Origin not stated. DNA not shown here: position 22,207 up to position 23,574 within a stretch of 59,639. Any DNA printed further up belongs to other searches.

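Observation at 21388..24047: Low-GC island fused to lexA encodes a NucS-like nuclease-wHTH protein, an HNH endonuclease and two small proteins: candidate SOS-coupled nuclease or defence module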

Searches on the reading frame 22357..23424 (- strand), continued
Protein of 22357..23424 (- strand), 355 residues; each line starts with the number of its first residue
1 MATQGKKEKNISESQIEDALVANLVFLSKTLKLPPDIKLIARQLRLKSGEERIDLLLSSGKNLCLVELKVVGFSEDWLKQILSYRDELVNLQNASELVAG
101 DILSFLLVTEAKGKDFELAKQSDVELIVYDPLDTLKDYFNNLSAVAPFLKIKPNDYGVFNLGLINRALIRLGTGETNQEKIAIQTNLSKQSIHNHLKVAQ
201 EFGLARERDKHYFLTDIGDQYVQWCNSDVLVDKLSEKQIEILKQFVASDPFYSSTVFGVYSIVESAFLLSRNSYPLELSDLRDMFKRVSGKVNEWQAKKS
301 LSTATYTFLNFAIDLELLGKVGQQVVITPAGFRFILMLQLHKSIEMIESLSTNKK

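Call 26: search_solved_structures(query=A1, max_evalue=10, show_alignments=3)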
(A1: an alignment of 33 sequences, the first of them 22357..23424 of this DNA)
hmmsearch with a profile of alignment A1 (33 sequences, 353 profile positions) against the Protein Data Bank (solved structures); distinct sequences matched with E-value up to 10: 10.
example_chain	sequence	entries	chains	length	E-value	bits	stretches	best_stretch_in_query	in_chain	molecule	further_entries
3f6v_A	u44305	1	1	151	0.031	16.8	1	164-208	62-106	Possible transcriptional regulator, ArsR family protein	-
1r7j_A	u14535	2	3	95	0.037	16.5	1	160-235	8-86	Conserved hypothetical protein Sso10a | Sso10a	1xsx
1y0u_A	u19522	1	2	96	0.047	16.1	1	162-217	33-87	arsenical resistance operon repressor, putative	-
6cda_A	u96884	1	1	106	0.16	14.4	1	164-223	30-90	ArsR family transcriptional regulator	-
6cdb_A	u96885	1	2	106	0.21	14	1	164-223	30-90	ArsR family transcriptional regulator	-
2lkp_A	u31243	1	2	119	0.26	13.7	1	165-219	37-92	HTH-type transcriptional regulator NmtR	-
2p8t_A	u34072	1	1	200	0.32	13.4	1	174-219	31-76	Hypothetical protein PH0730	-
7p6f_AAA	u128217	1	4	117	0.45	12.9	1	164-209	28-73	Transcriptional regulator SrnR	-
2jsc_A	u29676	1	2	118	1.9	10.9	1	164-214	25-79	Transcriptional regulator Rv1994c/MT2050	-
3b73_A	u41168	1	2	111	2.1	10.7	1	167-221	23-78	PhiH1 repressor-like protein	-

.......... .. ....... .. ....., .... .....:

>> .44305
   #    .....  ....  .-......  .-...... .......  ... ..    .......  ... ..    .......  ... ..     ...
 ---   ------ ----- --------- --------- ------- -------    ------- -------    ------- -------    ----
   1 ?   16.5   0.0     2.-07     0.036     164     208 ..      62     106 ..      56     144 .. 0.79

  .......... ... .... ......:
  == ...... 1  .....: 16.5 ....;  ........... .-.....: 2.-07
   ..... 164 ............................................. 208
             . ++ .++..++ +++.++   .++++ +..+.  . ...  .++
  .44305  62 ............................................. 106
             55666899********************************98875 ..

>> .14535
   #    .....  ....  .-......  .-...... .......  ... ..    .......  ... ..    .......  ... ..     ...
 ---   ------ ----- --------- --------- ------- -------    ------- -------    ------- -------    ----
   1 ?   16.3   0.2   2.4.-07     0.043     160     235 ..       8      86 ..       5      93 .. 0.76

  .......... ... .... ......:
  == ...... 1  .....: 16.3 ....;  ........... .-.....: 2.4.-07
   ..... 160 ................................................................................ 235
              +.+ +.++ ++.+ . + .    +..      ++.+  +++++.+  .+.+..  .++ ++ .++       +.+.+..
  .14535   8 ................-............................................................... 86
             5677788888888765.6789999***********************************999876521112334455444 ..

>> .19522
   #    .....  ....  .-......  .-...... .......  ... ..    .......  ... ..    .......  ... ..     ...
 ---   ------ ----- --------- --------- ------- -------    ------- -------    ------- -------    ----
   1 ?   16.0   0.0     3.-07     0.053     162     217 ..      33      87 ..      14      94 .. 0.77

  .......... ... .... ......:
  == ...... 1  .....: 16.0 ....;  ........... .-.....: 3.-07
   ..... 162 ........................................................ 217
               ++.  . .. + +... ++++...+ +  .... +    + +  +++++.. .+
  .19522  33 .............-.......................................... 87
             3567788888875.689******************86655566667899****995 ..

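Call 31: predict_structure(alignment_id=A1)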
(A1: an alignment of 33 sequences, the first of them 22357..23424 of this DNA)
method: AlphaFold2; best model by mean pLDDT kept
length: 355 residues; sequences in the alignment: 33
mean_pLDDT: 78.2   pTM: 0.61
mean pLDDT of the five models: 78.2, 76.7, 75.4, 73.7, 72.2
residues with pLDDT >= 90: 112; 70-90: 148; 50-70: 55; < 50: 40
segments of 3 or more residues with pLDDT < 50: 1-7, 153-159, 249-253, 291-301, 347-355
pLDDT, mean of each block of 10 residues (from residue 1): 43 86 90 90 75 89 94 94 94 90 96 96 95 89 73 42 82 91 86 78 80 90 80 69 57 58 83 85 73 43 66 82 86 74 50 46
secondary structure, 60 per line:
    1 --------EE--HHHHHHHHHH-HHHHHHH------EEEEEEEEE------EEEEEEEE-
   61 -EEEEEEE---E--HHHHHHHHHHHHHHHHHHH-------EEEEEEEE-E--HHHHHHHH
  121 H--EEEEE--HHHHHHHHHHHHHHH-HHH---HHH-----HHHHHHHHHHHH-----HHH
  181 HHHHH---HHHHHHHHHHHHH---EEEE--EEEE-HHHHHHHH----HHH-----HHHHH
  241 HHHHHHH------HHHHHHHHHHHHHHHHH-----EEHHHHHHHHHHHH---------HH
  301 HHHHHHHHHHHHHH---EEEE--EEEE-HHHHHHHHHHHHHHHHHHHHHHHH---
elements in order: H13-22 H24-30 E37-45 E52-59 E62-68 H75-93 E101-108 H113-121 E124-128 H131-145 H161-172 H178-185 H189-201 E205-208 E211-214 H216-223 H236-247 H254-270 H278-289 H299-314 E318-321 E324-327 H329-352
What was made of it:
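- Checked: The 'unassigned C-terminal domain' is a second winged helix plus a long helix (call 31).
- A nuclease with two wHTH domains and a dimerisation helix could read a long site (call 31).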

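Call 35: fold_search(model_id=the predicted structure, library=pdb)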
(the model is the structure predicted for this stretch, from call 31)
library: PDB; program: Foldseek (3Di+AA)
matches with E <= 10: 1259; with E <= 0.001: 3
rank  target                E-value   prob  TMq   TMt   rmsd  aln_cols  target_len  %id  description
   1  2vld_A                6.5e-05  1.00  0.27  0.42   2.8       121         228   16  crystal structure of a repair endonuclease from Pyrococcus abyssi (released 2009-05-19)
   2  2vld_B                2.1e-04  1.00  0.27  0.42   2.7       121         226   16  crystal structure of a repair endonuclease from Pyrococcus abyssi (released 2009-05-19)
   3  5gke_A                3.5e-04  1.00  0.27  0.39   3.1       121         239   16  Structure of EndoMS-dsDNA1 complex (released 2016-11-02)
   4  6p4o_D                2.7e-03  0.89  0.19  0.15  19.6       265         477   15  Complex of XPB helicase with Bax1 endonuclease from Sulfurisphaera tokodaii at 3.15 Angstroms resolution (released 2020-06-03)
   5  6p4o_B                3.6e-03  0.89  0.19  0.15  17.4       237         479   15  Complex of XPB helicase with Bax1 endonuclease from Sulfurisphaera tokodaii at 3.15 Angstroms resolution (released 2020-06-03)
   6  1y88                  5.5e-03  0.97  0.21  0.36  15.2       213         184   10  Crystal Structure of Protein of Unknown Function AF1548 (released 2004-12-21)
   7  7kym_A                6.2e-03  1.00  0.18  0.40  15.1       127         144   21  Crystal structure of the MarR family transcriptional regulator from Bradyrhizobium japonicum (released 2021-12-15)
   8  5gkj_B                8.1e-03  1.00  0.26  0.39   3.4       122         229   16  Structure of EndoMS in apo form (released 2016-11-02)
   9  7kym_B                1.0e-02  1.00  0.18  0.42  15.2       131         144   20  Crystal structure of the MarR family transcriptional regulator from Bradyrhizobium japonicum (released 2021-12-15)
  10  1xmx                  1.1e-02  1.00  0.22  0.21   7.7       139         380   22  Crystal structure of protein VC1899 from Vibrio cholerae (released 2004-11-16)
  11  8xtg_C                1.1e-02  0.91  0.18  0.16  13.4       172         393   12  Crystal structure of methyltransferase MpaG' in complex with SAH and DMMPA (released 2024-08-28)
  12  3fov                  1.2e-02  1.00  0.20  0.60   4.6        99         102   14  Crystal structure of protein RPA0323 of unknown function from Rhodopseudomonas palustris (released 2009-01-13)
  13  8bif_A                1.3e-02  0.84  0.16  0.18  12.9       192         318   12  O-Methyltransferase Plu4892 in complex with SAH (released 2023-03-08)
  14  5x12                  1.6e-02  0.95  0.19  0.34  16.9       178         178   17  Crystal structure of Bacillus subtilis PadR (released 2017-11-22)
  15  5hli_A                1.6e-02  0.93  0.16  0.36  14.1       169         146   16  Structure of Disulfide formed AbfR (released 2017-01-25)
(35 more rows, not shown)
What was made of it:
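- On NucS/EndoMS: Foldseek 2vld E 6.5e-5, rmsd 2.8 over 121 columns (call 35). The nuclease domain is N-terminal (residues about 8-145), and the rest is wHTH x2 plus a helix (calls 31, 35).
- Closest known: NucS/EndoMS mismatch endonuclease. Same: Best structural match of the p355 nuclease domain (2vld and 5gke, E 6.5e-5 to 3.5e-4, rmsd 2.8-3.1 over 121 columns; call 35).
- Checked: Foldseek gives NucS/EndoMS 2vld at E 6.5e-5 over 121 columns with rmsd 2.8 (call 35).
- Foldseek's top 50 are NucS, Bax1 and wHTH regulators (call 35).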

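Call 37: find_related_loci(query=A1, collection=viral_contigs, flank=5000)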
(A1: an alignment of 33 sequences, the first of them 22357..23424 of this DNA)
Query A1 (355 aa) in viral_contigs; peptide patterns used: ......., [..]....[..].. (x = any residue, [..] = any of these).
184 stretches matched a pattern, but none encodes a relative of the query by tblastn (E <= 1e-3).
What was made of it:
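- Tried and rejected: Prophage or viral origin: no p355 relative in IMG/VR (call 37).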

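Call 64: fold_search(model_id=the predicted structure, library=viral)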
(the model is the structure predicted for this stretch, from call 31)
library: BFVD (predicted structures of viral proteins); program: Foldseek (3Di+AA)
matches with E <= 10: 1014; with E <= 0.001: 4
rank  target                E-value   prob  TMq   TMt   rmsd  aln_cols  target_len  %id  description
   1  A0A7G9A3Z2            1.7e-04  1.00  0.23  0.26   7.0       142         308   15  Uncharacterized protein [Bacteriophage sp.]
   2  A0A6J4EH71            3.1e-04  1.00  0.24  0.33  18.4       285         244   15  (no name in the UniProt tables at hand)
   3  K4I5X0                6.9e-04  1.00  0.24  0.37   6.8       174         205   17  Uncharacterized protein [Salmonella phage STML-198]
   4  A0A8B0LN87            9.0e-04  1.00  0.25  0.56   5.5       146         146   15  Uncharacterized protein [uncultured archaeal virus]
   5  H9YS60                1.3e-03  0.97  0.17  0.25  18.9       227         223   13  (no name in the UniProt tables at hand)
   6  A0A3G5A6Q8            1.4e-03  0.98  0.26  0.28  22.0       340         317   15  Uncharacterized protein [Hyperionvirus sp.]
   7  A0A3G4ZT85            1.6e-03  0.99  0.24  0.35  19.7       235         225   14  Uncharacterized protein [Edafosvirus sp.]
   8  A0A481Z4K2            1.7e-03  0.77  0.20  0.16  22.3       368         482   12  Uncharacterized protein [Pithovirus LCPAC201]
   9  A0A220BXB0            2.7e-03  0.60  0.17  0.18  19.4       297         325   17  (no name in the UniProt tables at hand)
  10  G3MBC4                3.3e-03  1.00  0.24  0.28   5.3       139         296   16  Gp54 [Bacillus phage G]
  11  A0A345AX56            3.3e-03  0.96  0.16  0.27  15.7       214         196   14  (no name in the UniProt tables at hand)
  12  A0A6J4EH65            3.7e-03  1.00  0.19  0.32   7.3       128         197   16  (no name in the UniProt tables at hand)
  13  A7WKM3                4.4e-03  0.66  0.17  0.11  19.6       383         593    9  Putative helicase [Betalipothrixvirus pezzuloense]
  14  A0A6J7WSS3            4.9e-03  1.00  0.25  0.51   6.4       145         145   15  Uncharacterized protein [uncultured Caudovirales phage]
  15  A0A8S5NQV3            6.0e-03  0.47  0.18  0.17  22.8       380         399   13  PD-(D/E)XK nuclease superfamily protein [Myoviridae sp. ctj3P51]
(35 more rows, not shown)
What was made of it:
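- Tried and rejected: BFVD fold hits are uninformative (call 64).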
